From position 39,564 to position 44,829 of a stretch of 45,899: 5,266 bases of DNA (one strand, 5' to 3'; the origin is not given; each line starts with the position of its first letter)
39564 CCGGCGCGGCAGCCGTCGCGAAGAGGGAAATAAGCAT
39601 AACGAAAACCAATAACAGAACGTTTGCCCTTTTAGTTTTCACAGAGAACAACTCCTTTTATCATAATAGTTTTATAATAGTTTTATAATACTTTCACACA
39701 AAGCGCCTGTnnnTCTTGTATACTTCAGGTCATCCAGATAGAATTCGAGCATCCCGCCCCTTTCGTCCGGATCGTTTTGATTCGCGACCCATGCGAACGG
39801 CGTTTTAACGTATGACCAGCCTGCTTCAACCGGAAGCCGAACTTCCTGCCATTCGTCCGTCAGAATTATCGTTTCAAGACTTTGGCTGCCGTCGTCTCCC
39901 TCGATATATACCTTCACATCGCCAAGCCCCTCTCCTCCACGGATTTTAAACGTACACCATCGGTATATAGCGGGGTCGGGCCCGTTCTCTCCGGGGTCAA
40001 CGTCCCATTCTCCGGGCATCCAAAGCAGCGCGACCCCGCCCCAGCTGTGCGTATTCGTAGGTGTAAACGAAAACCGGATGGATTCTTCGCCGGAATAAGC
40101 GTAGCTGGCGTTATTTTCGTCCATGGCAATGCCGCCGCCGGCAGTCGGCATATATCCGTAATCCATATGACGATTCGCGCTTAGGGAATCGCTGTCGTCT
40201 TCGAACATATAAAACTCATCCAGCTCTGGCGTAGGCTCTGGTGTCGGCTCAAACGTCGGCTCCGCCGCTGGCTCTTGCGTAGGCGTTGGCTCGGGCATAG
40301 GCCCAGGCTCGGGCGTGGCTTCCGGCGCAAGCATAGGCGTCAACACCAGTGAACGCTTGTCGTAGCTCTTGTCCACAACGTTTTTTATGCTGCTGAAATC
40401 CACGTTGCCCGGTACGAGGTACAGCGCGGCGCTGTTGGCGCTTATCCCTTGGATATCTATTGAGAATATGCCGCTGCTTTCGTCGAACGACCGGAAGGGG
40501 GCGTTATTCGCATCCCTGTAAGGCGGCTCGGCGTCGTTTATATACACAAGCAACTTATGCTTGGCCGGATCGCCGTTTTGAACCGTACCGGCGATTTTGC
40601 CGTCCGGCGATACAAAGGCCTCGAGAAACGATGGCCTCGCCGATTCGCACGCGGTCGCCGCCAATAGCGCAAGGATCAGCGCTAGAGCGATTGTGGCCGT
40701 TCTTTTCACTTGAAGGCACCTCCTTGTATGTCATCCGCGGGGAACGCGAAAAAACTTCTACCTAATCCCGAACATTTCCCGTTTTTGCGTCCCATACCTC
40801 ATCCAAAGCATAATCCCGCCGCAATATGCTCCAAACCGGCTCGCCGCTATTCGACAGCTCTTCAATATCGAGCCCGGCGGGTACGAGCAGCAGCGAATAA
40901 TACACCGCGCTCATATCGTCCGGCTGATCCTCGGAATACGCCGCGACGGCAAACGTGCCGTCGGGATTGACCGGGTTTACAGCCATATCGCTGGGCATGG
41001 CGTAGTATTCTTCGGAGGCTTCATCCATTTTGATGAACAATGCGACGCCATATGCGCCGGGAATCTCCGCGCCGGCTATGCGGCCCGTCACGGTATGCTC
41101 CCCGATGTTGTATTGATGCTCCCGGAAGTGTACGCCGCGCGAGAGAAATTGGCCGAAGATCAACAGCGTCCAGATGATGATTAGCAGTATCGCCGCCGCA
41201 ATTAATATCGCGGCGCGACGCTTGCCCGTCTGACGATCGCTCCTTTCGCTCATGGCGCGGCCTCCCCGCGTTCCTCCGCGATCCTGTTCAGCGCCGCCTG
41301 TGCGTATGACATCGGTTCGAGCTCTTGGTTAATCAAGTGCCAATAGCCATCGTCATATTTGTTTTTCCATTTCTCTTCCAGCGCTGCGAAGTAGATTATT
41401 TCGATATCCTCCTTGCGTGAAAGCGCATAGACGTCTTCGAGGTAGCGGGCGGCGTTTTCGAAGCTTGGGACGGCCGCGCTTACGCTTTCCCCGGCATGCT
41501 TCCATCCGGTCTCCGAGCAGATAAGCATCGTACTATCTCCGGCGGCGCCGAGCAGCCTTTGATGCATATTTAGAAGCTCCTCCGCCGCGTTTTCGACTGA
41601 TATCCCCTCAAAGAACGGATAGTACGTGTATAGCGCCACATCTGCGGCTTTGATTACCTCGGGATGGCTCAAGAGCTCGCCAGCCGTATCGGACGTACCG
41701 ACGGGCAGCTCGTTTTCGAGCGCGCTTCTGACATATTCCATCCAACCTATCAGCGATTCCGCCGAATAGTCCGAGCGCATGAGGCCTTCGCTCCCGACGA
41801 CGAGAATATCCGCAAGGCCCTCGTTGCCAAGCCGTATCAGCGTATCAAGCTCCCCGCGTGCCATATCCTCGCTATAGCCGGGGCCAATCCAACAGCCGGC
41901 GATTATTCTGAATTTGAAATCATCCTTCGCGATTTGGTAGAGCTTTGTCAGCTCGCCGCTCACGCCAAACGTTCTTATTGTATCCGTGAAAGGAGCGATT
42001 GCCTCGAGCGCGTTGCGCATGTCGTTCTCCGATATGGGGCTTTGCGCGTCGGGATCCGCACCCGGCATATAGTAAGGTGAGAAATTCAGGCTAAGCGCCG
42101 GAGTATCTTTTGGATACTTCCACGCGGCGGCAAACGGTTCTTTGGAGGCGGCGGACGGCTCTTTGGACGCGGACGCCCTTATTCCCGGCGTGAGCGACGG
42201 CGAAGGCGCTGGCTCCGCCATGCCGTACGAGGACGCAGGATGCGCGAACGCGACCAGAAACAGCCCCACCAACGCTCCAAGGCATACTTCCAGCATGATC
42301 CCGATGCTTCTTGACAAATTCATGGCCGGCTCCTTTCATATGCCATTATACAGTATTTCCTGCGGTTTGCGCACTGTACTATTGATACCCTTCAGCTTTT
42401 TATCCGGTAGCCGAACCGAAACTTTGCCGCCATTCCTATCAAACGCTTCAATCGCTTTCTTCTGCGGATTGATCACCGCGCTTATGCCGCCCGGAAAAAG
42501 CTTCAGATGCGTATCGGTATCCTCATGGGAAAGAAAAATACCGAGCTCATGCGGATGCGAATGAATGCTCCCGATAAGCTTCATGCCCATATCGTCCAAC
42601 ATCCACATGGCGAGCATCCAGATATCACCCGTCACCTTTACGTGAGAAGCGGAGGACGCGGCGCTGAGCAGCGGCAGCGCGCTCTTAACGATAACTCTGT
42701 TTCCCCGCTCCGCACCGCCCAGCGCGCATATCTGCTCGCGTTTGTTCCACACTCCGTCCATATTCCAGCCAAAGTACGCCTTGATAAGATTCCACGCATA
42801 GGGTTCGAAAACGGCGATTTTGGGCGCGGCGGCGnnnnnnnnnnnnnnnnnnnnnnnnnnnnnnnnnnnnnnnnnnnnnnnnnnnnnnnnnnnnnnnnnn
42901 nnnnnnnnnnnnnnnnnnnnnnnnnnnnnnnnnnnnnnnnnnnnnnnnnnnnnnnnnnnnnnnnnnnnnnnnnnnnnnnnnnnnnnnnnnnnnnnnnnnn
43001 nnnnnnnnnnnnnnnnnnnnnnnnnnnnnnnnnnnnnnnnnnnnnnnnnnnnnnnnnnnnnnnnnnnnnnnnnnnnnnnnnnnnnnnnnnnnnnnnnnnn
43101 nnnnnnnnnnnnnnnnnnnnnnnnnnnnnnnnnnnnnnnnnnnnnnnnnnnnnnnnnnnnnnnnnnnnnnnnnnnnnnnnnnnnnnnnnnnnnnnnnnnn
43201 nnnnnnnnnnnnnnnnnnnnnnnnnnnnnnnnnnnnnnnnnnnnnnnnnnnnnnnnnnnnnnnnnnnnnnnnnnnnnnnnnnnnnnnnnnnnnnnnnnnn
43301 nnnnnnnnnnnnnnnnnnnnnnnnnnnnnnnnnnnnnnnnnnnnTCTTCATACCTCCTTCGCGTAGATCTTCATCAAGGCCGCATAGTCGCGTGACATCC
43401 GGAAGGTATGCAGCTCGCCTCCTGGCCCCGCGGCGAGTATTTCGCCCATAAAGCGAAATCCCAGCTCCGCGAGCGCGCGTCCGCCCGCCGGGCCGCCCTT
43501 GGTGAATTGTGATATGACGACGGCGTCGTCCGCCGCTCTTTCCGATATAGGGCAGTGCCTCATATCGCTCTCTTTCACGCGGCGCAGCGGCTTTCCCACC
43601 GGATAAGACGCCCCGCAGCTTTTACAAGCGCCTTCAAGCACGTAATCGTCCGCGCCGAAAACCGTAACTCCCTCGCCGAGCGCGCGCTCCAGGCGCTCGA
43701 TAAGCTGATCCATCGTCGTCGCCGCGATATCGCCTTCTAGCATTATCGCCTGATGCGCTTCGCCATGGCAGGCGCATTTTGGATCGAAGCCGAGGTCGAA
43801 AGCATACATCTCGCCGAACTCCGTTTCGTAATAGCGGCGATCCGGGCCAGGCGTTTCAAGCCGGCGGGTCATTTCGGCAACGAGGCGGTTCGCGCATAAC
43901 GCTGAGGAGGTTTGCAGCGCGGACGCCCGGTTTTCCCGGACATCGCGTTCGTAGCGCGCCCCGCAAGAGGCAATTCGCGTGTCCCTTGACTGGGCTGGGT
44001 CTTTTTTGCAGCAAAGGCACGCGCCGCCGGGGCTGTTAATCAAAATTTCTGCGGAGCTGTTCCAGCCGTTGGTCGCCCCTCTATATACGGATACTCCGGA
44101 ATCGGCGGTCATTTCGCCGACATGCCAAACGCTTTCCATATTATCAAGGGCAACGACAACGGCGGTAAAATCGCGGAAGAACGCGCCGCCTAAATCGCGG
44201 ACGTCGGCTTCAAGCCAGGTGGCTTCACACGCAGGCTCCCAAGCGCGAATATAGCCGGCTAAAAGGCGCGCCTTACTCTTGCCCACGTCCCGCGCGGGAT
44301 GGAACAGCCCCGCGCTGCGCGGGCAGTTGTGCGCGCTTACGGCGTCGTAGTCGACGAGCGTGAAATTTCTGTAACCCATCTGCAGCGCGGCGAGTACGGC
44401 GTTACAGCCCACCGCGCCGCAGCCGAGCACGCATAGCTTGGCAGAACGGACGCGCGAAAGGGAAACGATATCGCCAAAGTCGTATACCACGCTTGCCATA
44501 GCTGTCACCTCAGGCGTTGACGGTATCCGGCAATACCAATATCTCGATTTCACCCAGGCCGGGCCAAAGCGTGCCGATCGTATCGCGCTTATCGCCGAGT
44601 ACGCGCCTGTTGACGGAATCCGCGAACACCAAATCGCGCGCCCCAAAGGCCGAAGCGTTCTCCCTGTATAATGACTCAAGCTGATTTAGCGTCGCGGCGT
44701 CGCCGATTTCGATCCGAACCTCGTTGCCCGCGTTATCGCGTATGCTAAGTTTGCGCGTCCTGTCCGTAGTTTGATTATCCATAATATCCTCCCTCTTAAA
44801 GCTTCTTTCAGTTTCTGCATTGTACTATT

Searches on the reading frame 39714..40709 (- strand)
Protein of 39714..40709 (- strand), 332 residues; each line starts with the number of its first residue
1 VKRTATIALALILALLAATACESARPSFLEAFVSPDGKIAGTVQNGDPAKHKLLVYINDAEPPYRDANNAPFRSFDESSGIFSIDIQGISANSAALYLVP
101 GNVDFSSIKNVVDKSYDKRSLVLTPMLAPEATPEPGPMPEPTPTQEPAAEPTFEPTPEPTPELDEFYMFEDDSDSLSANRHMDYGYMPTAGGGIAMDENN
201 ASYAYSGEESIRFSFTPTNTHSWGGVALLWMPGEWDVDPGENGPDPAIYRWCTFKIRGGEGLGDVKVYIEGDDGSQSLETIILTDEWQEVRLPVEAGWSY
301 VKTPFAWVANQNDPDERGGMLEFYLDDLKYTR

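Call 12: search_protein_families(library=pfam, proteins=[window:39714-40709:-], max_evalue=0.01)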
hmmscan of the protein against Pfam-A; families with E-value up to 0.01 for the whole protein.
window:39714-40709:- (332 aa): 1 family
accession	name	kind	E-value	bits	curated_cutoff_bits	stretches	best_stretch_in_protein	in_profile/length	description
PF05887.16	Trypan_PARP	-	0.0045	17.4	100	1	129-162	69-102/134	Procyclic acidic repetitive protein (PARP)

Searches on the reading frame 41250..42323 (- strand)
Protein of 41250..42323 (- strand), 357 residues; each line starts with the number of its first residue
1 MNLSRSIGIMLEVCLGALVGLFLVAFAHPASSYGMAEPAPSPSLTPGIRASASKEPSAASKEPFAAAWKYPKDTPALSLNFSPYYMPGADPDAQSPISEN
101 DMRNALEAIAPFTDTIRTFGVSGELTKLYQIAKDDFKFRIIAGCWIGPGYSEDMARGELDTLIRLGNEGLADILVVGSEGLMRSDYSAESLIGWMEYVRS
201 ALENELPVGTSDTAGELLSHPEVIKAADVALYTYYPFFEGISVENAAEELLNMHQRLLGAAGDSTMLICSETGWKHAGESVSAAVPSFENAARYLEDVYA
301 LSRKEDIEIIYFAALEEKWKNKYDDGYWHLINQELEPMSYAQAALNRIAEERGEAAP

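Call 12: search_protein_families(library=pfam, proteins=[window:41253-42323:-], max_evalue=0.01)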
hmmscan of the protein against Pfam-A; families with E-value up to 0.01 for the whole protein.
window:41253-42323:- (357 aa): 1 family
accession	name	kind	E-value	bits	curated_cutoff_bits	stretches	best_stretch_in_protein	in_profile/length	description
PF00332.24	Glyco_hydro_17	-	1.2e-06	28.9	28.2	1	244-323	202-285/306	Glycosyl hydrolases family 17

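Call 80: find_encoding_contigs(protein=window:41250-42323:-, flank=10000, max_places=6)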
Protein window:41250-42323:- (357 aa): 6 contigs read that carry it; 3 places shown.
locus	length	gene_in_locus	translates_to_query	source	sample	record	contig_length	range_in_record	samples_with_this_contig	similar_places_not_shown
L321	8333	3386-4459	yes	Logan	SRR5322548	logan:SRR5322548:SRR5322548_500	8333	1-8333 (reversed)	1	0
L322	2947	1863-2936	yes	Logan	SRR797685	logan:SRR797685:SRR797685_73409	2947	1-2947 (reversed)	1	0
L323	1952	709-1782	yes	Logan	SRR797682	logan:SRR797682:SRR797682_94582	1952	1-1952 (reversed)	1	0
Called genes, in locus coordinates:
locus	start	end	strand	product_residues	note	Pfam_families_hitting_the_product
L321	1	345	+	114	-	?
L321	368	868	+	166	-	-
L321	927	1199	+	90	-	-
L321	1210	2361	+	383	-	PF00899:ThiF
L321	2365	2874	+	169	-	-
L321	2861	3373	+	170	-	-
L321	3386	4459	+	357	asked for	PF00332:Glyco_hydro_17 (weak)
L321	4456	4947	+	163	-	-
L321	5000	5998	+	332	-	-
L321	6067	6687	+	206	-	-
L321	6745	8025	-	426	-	PF00089:Trypsin, PF13365:Trypsin_2, PF13180:PDZ_2, PF00595:PDZ, PF17820:PDZ_6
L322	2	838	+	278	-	?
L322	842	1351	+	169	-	-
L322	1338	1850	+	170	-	-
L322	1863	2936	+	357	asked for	PF00332:Glyco_hydro_17 (weak)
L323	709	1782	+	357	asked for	PF00332:Glyco_hydro_17 (weak)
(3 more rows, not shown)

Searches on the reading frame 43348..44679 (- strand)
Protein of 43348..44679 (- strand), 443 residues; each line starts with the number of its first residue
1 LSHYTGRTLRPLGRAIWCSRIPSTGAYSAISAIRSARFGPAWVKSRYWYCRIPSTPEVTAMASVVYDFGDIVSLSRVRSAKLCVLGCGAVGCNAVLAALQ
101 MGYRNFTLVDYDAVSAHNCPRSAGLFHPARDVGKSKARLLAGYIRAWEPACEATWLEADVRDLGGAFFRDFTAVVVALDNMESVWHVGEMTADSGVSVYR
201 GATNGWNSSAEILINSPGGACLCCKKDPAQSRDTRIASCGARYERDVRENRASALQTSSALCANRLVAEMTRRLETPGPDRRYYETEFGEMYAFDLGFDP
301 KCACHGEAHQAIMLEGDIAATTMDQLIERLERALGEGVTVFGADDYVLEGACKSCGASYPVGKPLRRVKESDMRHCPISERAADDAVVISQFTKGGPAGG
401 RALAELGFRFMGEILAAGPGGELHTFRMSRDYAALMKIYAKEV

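Call 12: search_protein_families(library=pfam, proteins=[window:43351-44679:-], max_evalue=0.01)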
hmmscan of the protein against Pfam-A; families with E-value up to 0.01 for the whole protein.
window:43351-44679:- (443 aa): 3 families
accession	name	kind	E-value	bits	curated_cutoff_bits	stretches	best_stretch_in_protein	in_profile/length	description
PF00899.27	ThiF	-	1.1e-23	84.1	28.1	1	74-277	15-205/238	ThiF family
PF01266.30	DAO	-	8.8e-05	22.6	27.9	1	82-165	2-89/353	FAD dependent oxidoreductase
PF01262.27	AlaDh_PNT_C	-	0.0031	17.4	23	1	69-104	15-53/214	Alanine dehydrogenase/PNT, C-terminal domain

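Call 79: find_encoding_contigs(protein=window:43348-44679:-, flank=10000, max_places=6)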
Protein window:43348-44679:- (443 aa): no gene with exactly this product is on record in the collection.
